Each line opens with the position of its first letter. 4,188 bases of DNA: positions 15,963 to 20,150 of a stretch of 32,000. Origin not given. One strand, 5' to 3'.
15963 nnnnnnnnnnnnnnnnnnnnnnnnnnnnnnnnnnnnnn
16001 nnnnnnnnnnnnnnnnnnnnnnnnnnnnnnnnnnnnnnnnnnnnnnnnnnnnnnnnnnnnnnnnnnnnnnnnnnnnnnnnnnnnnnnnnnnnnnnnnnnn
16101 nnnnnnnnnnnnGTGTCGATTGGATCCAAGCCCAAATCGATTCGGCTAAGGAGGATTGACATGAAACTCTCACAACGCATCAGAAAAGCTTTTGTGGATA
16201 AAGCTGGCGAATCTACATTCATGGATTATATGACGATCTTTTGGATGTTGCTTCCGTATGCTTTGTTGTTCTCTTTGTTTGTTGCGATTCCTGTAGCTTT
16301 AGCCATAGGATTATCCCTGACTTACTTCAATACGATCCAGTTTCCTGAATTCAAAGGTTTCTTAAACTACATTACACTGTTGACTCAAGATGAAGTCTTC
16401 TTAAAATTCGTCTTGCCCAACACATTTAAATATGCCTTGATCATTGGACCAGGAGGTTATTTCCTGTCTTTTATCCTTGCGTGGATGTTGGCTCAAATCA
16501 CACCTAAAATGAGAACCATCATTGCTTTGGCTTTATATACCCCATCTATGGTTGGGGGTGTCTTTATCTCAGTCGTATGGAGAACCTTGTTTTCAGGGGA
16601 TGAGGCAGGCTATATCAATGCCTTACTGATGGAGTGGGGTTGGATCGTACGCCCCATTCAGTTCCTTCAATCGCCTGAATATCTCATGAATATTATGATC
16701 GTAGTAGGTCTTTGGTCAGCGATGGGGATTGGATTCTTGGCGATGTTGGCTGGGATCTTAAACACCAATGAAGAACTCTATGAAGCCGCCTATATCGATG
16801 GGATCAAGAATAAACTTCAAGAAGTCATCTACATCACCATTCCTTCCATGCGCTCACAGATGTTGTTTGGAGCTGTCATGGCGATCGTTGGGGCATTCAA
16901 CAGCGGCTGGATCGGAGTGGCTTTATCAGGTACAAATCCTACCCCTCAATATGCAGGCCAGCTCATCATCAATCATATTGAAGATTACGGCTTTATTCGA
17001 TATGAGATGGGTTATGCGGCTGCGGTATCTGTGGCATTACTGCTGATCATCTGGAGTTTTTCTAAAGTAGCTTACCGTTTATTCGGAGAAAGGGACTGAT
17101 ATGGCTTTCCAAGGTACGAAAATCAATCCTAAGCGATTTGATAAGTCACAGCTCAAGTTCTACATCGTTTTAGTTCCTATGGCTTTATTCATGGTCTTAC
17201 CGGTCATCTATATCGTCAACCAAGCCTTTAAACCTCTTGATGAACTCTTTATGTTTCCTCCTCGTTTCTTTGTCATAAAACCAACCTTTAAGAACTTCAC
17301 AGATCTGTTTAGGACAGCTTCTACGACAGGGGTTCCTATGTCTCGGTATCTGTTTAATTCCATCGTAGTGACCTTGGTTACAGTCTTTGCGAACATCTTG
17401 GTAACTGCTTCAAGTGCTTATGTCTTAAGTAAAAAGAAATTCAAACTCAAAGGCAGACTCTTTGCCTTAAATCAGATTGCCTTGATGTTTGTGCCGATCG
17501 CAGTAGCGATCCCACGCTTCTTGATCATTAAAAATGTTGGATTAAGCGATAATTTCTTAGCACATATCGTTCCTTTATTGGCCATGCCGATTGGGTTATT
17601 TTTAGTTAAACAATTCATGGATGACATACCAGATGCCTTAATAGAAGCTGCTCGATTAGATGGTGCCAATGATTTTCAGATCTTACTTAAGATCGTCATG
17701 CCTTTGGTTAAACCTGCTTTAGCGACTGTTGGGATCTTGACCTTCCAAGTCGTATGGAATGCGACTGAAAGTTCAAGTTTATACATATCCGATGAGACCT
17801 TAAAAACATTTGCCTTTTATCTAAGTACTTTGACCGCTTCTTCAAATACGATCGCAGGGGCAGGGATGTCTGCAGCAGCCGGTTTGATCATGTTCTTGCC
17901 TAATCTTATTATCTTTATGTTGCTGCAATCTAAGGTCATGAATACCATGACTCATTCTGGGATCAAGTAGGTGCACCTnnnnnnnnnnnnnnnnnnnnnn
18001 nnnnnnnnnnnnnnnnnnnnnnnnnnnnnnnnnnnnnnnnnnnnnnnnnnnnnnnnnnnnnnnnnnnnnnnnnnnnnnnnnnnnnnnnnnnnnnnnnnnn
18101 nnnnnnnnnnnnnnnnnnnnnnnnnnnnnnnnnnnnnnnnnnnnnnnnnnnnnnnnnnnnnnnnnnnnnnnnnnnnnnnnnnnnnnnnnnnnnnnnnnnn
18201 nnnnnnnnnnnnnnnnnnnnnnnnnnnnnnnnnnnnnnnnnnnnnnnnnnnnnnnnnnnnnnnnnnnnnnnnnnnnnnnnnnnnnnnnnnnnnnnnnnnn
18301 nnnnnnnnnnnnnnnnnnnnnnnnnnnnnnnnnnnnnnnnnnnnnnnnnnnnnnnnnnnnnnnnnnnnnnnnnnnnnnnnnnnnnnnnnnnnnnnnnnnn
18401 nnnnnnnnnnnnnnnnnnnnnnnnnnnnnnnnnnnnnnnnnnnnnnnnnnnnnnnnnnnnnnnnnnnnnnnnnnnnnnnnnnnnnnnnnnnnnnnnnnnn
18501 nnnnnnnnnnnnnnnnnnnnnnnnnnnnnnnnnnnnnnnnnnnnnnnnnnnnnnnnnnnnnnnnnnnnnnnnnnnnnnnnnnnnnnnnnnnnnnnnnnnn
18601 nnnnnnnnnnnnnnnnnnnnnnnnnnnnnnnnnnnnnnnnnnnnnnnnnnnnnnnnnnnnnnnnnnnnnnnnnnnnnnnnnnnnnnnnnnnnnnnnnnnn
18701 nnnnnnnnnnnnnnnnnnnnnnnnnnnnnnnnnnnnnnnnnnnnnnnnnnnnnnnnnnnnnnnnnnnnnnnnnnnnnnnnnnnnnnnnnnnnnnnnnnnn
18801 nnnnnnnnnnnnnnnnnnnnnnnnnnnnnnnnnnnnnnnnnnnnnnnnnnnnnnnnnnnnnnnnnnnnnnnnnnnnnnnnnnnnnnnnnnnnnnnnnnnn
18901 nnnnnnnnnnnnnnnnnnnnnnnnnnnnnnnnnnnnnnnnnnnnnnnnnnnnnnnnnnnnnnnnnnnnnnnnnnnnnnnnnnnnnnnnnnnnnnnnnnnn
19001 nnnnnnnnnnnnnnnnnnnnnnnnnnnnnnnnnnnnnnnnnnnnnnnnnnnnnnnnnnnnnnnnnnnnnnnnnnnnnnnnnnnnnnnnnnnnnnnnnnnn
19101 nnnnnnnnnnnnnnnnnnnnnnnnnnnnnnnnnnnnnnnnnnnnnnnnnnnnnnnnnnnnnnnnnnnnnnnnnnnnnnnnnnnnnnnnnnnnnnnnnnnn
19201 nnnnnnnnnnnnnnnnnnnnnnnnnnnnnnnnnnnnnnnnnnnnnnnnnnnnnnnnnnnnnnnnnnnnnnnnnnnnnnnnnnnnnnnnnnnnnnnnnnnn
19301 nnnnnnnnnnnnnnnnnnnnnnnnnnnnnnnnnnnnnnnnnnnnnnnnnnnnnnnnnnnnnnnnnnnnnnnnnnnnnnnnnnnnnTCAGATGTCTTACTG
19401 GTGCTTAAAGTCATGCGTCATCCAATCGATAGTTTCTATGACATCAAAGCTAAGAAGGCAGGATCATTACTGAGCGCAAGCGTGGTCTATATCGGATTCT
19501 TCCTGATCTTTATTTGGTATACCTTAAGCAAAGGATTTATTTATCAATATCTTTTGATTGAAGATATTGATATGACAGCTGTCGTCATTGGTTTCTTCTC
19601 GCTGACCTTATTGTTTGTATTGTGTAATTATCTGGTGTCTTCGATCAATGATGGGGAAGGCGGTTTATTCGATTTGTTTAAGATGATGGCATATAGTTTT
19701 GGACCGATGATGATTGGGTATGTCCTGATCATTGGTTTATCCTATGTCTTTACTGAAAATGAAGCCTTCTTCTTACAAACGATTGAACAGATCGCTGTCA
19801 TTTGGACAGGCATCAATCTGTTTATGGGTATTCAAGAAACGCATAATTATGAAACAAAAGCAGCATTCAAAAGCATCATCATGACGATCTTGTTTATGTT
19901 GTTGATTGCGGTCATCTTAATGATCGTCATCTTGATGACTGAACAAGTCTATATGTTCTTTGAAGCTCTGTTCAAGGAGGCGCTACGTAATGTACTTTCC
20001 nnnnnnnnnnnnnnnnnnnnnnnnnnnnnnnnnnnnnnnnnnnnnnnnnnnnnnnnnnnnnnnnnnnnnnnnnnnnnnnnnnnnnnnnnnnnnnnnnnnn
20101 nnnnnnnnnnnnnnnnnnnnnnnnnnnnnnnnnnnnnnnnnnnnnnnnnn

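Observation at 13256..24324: Atypical seven-gene transporter core: giant SBP fusion plus two permease pairs split by an NHL-TPR-Yip1 protein and an anchored GH-like protein. This is a candidate undescribed surface capture/import machine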

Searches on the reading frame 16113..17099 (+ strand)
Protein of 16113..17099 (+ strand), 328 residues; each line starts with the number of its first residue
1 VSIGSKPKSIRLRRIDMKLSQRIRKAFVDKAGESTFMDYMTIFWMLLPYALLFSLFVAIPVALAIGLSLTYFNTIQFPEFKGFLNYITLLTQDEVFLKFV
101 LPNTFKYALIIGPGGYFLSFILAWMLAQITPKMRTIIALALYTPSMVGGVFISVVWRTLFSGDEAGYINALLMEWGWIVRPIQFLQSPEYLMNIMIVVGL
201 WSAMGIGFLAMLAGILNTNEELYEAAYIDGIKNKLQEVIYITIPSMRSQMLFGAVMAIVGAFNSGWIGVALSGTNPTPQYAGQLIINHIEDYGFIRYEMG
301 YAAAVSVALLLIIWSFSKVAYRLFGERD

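Call 4: search_protein_families(library=pfam, proteins=[window:16113-17099:+], max_evalue=0.01)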
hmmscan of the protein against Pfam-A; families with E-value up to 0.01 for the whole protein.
window:16113-17099:+ (328 aa): 1 family
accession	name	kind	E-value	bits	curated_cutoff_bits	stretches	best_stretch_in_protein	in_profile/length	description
PF00528.27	BPD_transp_1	-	1e-08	35.6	26.4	1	132-313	19-170/184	Binding-protein-dependent transport system inner membrane component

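Call 5: search_protein_families(library=ncbifam, proteins=[window:16113-17099:+], max_evalue=0.01)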
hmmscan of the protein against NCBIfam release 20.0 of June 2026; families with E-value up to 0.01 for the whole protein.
window:16113-17099:+ (328 aa): 1 family
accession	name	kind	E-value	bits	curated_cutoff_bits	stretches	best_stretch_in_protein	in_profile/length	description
NF040931.1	ABC_arch_GlcT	equivalog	7.9e-10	38.8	360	1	50-312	5-259/278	glucose ABC transporter permease GlcT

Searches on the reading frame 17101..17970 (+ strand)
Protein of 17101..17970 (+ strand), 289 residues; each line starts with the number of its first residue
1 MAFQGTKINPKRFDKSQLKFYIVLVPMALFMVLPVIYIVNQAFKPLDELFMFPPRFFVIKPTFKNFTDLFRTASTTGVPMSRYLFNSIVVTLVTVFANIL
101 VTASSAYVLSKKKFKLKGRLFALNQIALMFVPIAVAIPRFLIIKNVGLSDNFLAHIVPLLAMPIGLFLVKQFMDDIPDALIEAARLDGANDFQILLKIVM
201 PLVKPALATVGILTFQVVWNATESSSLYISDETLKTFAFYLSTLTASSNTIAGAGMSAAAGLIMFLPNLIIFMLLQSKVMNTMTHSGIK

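Call 4: search_protein_families(library=pfam, proteins=[window:17101-17970:+], max_evalue=0.01)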
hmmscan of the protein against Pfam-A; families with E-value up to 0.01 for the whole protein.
window:17101-17970:+ (289 aa): 1 family
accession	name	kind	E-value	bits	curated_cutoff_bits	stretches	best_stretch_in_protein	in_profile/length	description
PF00528.27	BPD_transp_1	-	2.7e-13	50.5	26.4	1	111-274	11-174/184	Binding-protein-dependent transport system inner membrane component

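Call 5: search_protein_families(library=ncbifam, proteins=[window:17101-17970:+], max_evalue=0.01)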
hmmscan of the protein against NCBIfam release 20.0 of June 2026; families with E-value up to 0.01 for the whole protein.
window:17101-17970:+ (289 aa): 14 families
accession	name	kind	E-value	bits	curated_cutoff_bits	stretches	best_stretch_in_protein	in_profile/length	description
NF008210.0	PRK10973.1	equivalog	2.8e-27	96.1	297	1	22-283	14-276/281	sn-glycerol-3-phosphate ABC transporter permease UgpE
NF040932.1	ABC_arch_GlcU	equivalog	8.7e-21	74.8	340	1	21-277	6-258/272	glucose ABC transporter permease GlcU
NF008231.0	PRK10998.1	equivalog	1.6e-18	67.3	261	1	76-289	77-295/296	maltose ABC transporter permease MalG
NF007047.0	PRK09500.1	equivalog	7.8e-09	35.5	326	1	80-218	56-196/257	spermidine/putrescine ABC transporter permease PotC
TIGR01581.1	Mo_ABC_porter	hypoth_equivalog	9.5e-07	28.5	210.3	1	84-216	23-169/225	ABC transporter permease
NF011624.0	PRK15050.1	equivalog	6.1e-06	25.6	247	1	174-278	185-288/297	2-aminoethylphosphonate ABC transporter permease subunit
TIGR02141.1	modB_ABC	equivalog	9.2e-06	25.4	182.6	1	88-215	4-145/208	molybdate ABC transporter permease subunit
NF008049.0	PRK10782.1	subfamily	1.3e-05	25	212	1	129-214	67-153/217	methionine ABC transporter permease MetI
NF040931.1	ABC_arch_GlcT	equivalog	3.5e-05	23.6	360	1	166-268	160-267/278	glucose ABC transporter permease GlcT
NF008232.0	PRK10999.1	equivalog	8.9e-05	21.4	392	1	160-220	385-445/520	maltose ABC transporter permease MalF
NF043073.1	MMSYN1_0195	equivalog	0.00031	19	1250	1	78-216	53-193/1021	spermidine/putrescine ABC transporter permease/substrate-binding protein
TIGR02139.1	permease_CysT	equivalog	0.0016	18.1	246.1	0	144-216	112-198/265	sulfate ABC transporter permease subunit CysT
TIGR01097.1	PhnE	equivalog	0.0031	17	216.7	1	22-216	12-193/252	phosphonate ABC transporter, permease protein PhnE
NF007852.0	PRK10561.1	equivalog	0.0091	15.9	335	1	172-207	180-215/295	sn-glycerol-3-phosphate ABC transporter permease UgpA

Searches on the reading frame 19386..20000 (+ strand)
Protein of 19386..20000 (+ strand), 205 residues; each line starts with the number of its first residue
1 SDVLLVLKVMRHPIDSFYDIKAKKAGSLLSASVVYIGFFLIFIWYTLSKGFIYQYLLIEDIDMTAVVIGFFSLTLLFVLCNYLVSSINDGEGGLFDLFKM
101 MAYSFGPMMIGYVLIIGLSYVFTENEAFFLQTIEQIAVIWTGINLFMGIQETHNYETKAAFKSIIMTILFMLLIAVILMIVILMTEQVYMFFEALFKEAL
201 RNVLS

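Call 91: search_solved_structures(query=window:19386-20000:+, max_evalue=10)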
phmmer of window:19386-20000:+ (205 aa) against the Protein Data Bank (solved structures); distinct sequences matched with E-value up to 10: 1.
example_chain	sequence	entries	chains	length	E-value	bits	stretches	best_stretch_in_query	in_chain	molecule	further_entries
7pvi_AAA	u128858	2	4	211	0.099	15.9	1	97-158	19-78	dTDP-4-dehydrorhamnose 3,5-epimerase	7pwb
